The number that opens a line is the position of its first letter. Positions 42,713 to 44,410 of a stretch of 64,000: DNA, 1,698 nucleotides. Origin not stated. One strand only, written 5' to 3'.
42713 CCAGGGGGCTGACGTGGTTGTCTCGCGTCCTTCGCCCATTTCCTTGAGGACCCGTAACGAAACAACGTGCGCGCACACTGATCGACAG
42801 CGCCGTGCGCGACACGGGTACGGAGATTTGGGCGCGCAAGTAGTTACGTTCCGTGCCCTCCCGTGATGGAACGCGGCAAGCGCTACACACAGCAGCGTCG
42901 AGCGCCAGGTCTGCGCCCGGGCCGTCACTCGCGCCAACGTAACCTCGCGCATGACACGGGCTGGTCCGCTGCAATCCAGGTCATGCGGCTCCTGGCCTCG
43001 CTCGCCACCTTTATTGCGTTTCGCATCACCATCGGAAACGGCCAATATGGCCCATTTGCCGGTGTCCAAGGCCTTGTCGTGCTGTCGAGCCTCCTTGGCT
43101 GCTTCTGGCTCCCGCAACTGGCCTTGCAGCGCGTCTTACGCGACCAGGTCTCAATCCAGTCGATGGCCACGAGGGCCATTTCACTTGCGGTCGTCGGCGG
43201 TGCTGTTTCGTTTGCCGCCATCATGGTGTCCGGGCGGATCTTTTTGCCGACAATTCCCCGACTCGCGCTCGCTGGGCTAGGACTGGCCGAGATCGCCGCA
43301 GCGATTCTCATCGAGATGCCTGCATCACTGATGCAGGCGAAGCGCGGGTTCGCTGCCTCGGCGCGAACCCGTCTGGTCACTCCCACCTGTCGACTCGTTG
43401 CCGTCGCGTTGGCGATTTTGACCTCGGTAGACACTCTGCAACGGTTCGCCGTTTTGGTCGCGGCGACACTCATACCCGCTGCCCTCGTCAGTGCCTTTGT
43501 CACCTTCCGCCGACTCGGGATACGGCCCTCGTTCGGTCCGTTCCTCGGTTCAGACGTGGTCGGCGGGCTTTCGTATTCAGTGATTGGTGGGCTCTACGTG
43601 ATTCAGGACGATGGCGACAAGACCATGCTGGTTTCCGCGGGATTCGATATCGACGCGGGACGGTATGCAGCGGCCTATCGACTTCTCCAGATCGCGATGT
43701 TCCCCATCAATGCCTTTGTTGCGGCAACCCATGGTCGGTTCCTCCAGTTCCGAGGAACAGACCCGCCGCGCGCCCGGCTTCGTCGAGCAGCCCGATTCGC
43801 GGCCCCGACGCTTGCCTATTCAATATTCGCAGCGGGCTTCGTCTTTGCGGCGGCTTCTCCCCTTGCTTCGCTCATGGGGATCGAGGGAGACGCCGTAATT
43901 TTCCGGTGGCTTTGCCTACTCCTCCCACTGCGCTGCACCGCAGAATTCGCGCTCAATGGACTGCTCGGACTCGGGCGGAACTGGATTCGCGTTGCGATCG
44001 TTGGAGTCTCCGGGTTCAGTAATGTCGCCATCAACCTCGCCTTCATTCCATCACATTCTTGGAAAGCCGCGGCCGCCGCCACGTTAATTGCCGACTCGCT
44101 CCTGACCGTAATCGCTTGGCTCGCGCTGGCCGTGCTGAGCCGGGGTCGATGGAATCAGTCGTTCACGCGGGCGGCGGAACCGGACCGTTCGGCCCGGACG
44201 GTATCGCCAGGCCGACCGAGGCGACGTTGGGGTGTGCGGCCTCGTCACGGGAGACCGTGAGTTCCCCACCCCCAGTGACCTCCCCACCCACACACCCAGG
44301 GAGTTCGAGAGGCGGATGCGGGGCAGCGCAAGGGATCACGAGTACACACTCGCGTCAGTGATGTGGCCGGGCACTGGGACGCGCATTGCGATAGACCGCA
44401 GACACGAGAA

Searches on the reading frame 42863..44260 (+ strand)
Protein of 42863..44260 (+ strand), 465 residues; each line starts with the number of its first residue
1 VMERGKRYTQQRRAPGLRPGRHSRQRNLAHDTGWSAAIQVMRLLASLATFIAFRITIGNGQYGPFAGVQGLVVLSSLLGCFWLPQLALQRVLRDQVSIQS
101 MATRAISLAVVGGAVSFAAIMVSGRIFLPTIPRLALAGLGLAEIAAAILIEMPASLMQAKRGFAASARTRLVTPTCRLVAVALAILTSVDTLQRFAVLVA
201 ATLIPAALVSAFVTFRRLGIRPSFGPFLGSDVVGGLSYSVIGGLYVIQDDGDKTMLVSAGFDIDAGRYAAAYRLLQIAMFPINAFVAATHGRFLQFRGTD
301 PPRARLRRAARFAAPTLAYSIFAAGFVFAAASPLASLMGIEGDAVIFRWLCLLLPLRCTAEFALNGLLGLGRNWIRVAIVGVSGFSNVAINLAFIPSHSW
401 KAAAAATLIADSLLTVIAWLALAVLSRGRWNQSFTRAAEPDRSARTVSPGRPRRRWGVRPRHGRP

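Call 37: search_protein_families(library=pfam, proteins=[window:42863-44260:+], max_evalue=0.00001)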
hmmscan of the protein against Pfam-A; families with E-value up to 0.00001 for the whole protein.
window:42863-44260:+ (465 aa): 0 families

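Call 61: find_homologous_proteins(query=window:42863-44260:+, max_evalue=1e-20)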
Query window:42863-44260:+ (465 aa): 7 proteins with E <= 1e-20 among 8000 candidates.
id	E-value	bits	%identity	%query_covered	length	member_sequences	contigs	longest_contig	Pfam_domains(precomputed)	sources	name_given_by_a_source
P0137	1.5e-293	992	100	100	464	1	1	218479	-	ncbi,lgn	-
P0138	7.7e-245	831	85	100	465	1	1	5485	-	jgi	jgi:O-antigen/teichoic acid export membrane protein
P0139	5.1e-223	759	85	91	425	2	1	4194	-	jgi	jgi:O-antigen/teichoic acid export membrane protein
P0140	4.0e-167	575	66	88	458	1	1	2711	-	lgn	-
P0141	2.3e-28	118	28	89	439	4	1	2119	-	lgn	-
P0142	2.4e-23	101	30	83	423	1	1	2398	PF01943.23,PF13440.12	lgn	-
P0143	2.2e-21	95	27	83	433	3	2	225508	PF01943.23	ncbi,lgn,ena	-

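Call 62: find_encoding_contigs(protein=P0138, flank=5000, max_places=3)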
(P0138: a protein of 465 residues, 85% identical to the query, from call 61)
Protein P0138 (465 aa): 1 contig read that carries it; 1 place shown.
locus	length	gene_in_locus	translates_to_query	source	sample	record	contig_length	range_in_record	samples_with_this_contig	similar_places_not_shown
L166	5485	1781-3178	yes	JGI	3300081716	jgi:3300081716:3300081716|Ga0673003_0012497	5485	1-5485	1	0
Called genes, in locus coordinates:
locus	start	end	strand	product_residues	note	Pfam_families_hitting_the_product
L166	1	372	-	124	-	?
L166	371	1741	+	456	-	PF07719:TPR_2 (faint), PF13374:TPR_10 (faint), PF13428:TPR_14 (faint), PF13432:TPR_16 (faint), PF13174:TPR_6 (faint), PF13181:TPR_8 (faint), PF13176:TPR_7 (faint), PF13424:TPR_12 (weak), +1 more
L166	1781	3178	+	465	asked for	-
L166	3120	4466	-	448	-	PF04932:Wzy_C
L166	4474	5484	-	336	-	?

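Call 63: find_encoding_contigs(protein=P0139, flank=5000, max_places=3)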
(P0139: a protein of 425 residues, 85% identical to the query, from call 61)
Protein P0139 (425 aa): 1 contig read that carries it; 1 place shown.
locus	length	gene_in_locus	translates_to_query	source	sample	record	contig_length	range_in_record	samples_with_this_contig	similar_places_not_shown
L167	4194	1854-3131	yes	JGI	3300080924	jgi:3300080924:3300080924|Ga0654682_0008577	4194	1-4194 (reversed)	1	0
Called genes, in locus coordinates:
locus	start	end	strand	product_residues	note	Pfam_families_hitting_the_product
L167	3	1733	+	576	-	?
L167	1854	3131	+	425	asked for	-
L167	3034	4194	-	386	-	?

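Call 64: find_encoding_contigs(protein=P0140, flank=5000, max_places=3)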
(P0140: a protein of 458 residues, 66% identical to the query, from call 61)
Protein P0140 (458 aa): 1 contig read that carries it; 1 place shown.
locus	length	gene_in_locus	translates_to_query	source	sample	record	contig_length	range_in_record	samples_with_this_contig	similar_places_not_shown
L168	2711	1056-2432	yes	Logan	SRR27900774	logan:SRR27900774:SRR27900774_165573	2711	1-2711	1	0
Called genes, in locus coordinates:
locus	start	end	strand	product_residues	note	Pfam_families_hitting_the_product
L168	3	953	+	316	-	?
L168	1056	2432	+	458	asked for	-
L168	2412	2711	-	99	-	?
